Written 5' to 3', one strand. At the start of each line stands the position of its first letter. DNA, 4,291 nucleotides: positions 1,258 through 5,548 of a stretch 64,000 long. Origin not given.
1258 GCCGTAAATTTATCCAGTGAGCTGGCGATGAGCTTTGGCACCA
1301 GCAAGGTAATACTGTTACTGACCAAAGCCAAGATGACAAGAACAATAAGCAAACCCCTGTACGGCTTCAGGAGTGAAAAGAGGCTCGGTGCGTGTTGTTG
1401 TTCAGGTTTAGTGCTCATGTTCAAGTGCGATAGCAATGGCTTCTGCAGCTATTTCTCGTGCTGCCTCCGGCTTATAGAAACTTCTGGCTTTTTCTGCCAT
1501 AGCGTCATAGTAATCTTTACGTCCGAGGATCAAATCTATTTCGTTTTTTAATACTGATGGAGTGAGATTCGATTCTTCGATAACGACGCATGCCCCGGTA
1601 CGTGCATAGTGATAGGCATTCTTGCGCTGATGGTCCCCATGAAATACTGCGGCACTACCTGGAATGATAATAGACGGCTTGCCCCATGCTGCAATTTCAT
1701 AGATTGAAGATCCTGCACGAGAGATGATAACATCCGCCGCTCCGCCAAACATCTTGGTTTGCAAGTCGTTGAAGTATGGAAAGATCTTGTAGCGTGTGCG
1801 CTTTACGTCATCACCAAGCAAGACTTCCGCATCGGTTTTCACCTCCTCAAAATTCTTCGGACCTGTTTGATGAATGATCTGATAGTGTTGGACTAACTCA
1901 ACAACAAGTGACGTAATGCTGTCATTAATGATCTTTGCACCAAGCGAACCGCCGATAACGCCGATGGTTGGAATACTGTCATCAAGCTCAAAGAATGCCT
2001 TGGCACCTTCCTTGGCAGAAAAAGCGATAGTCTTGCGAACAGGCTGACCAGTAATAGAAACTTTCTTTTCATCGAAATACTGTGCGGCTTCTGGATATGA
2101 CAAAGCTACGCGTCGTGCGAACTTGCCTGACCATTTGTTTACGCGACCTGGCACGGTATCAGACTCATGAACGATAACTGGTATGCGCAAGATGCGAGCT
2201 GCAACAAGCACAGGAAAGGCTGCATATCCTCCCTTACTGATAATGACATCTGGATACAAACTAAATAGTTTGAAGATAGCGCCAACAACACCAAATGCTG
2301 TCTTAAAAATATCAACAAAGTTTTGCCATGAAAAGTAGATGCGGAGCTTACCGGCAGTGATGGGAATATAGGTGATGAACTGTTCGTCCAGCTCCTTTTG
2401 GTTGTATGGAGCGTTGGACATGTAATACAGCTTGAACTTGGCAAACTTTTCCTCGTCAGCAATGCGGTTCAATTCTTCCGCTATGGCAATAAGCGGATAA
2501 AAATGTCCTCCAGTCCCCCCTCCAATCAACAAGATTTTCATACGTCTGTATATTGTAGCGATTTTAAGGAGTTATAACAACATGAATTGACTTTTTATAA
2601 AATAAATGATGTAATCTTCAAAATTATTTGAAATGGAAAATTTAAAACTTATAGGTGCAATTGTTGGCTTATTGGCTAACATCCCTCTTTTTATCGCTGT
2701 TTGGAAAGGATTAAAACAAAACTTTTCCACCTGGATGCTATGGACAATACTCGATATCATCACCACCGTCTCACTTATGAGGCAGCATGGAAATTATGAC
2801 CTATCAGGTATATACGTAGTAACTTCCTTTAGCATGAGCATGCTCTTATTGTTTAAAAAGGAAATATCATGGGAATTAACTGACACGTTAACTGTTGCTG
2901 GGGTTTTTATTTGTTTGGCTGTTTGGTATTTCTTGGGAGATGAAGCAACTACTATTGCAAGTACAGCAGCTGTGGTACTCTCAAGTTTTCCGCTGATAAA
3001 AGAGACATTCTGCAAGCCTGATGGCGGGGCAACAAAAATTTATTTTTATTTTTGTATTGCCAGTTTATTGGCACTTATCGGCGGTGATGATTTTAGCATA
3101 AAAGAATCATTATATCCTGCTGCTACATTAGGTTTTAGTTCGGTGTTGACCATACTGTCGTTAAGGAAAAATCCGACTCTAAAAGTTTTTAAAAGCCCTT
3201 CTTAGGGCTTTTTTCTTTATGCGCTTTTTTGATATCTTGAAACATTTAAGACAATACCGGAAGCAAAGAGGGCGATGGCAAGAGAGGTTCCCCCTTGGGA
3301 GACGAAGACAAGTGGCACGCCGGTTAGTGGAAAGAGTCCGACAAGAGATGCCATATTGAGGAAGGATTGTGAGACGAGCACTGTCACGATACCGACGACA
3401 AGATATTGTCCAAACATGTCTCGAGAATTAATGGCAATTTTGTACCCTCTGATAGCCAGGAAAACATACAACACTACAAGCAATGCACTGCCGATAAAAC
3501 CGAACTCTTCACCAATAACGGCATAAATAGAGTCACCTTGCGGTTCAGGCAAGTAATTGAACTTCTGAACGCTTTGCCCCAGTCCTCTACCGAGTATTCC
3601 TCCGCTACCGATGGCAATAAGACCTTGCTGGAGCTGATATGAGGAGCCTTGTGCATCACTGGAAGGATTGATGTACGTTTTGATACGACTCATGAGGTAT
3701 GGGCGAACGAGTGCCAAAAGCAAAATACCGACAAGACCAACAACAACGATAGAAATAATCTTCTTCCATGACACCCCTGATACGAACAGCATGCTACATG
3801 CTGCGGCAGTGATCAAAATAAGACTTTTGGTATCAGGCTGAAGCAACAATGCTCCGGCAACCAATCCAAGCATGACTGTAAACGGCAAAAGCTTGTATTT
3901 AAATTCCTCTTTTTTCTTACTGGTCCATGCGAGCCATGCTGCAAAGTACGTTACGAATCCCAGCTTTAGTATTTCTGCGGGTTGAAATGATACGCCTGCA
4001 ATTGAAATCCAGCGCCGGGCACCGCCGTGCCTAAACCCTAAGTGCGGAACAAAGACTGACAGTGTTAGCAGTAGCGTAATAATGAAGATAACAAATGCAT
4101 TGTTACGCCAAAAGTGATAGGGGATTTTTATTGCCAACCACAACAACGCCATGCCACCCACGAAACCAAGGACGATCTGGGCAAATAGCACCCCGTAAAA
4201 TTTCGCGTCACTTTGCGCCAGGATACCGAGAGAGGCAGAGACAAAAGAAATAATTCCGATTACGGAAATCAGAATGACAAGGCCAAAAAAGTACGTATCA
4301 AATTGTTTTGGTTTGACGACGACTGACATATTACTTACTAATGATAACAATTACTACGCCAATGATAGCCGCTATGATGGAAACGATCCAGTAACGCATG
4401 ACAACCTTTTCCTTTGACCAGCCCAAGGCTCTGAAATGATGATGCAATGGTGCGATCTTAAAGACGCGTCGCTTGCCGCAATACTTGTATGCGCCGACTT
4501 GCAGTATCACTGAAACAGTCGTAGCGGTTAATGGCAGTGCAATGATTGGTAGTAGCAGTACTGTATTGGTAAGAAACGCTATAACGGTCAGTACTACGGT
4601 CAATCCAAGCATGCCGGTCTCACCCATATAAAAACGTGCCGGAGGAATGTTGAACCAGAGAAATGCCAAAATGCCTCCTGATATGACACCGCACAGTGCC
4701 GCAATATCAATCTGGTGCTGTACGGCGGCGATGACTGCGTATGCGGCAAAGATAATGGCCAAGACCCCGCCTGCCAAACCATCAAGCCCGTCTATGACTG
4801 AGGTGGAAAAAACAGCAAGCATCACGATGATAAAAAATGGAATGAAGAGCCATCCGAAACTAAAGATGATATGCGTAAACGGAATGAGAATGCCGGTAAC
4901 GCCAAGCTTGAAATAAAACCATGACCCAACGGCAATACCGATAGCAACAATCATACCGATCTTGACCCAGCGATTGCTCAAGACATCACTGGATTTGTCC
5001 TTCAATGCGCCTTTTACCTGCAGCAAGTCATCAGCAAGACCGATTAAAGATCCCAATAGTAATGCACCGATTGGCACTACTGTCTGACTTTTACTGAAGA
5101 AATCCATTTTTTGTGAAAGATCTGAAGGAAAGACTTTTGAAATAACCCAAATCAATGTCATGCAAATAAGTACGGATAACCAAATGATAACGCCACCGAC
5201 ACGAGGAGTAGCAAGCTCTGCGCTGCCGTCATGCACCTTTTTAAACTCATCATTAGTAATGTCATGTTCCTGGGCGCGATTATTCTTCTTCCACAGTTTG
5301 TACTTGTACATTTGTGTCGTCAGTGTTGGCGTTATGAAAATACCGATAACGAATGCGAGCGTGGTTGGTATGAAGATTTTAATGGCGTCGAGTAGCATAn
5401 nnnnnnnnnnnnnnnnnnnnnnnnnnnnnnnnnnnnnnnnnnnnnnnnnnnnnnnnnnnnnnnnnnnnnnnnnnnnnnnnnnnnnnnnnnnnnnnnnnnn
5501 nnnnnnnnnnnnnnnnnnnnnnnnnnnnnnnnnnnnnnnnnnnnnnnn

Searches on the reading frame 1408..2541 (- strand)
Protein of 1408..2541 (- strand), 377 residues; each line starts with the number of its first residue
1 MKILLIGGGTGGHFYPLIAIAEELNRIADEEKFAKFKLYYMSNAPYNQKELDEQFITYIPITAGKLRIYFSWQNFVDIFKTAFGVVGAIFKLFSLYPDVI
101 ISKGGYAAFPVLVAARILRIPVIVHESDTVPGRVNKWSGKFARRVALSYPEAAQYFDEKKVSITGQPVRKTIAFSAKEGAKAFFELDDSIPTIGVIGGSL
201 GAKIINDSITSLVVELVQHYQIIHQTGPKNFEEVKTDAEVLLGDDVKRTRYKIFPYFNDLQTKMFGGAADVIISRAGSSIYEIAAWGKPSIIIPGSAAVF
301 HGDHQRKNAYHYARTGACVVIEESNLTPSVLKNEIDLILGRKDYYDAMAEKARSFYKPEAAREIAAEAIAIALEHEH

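Call 49: search_protein_families(library=pfam, proteins=[window:1408-2541:-], max_evalue=0.001)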
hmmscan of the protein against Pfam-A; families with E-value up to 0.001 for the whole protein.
window:1408-2541:- (377 aa): 3 families
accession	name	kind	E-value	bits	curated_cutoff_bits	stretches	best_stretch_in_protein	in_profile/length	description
PF03033.26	Glyco_transf_28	-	2e-29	102.9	26.2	1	3-146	1-138/139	Glycosyltransferase family 28 N-terminal domain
PF04101.22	Glyco_tran_28_C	-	4.9e-29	101.9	22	1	192-361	1-163/166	Glycosyltransferase family 28 C-terminal domain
PF13579.12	Glyco_trans_4_4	-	0.00048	21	29.7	1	95-145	70-120/158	Glycosyl transferase 4-like domain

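Call 55: find_encoding_contigs(protein=window:1408-2541:-, flank=10000, max_places=1)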
Protein window:1408-2541:- (377 aa): no gene with exactly this product is on record in the collection.

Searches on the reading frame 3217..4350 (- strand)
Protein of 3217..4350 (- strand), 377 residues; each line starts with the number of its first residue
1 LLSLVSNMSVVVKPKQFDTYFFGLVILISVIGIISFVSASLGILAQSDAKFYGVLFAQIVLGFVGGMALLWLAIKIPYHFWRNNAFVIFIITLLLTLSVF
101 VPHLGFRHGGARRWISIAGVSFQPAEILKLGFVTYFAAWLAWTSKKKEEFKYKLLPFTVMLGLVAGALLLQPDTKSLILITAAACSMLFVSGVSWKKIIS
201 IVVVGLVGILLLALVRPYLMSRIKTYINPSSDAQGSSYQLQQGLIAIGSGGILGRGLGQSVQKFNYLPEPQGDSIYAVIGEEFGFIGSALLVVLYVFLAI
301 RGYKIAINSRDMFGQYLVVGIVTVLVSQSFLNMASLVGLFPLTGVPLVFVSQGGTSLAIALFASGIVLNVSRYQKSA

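Call 49: search_protein_families(library=pfam, proteins=[window:3217-4350:-], max_evalue=0.001)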
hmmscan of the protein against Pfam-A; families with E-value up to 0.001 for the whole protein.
window:3217-4350:- (377 aa): 1 family
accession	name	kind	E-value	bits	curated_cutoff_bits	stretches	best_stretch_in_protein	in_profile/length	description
PF01098.24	FTSW_RODA_SPOVE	-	3.4e-92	309.6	26.4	1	20-375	3-355/356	Cell cycle protein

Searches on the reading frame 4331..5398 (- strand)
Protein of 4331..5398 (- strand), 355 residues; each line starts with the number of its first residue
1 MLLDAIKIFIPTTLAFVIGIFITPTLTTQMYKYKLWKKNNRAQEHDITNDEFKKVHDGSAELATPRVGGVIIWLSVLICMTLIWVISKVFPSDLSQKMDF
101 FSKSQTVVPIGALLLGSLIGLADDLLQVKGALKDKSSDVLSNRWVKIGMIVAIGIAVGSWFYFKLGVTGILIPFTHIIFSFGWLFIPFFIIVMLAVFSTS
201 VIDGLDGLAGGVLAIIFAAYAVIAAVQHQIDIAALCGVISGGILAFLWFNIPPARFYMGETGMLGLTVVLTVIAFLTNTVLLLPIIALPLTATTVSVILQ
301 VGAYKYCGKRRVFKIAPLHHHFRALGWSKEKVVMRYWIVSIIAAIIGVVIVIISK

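Call 49: search_protein_families(library=pfam, proteins=[window:4331-5398:-], max_evalue=0.001)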
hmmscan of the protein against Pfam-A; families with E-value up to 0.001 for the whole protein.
window:4331-5398:- (355 aa): 1 family
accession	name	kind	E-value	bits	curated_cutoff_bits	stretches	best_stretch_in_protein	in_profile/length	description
PF00953.26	Glycos_transf_4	-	1.9e-19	70.6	27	1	110-276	5-158/160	Glycosyl transferase family 4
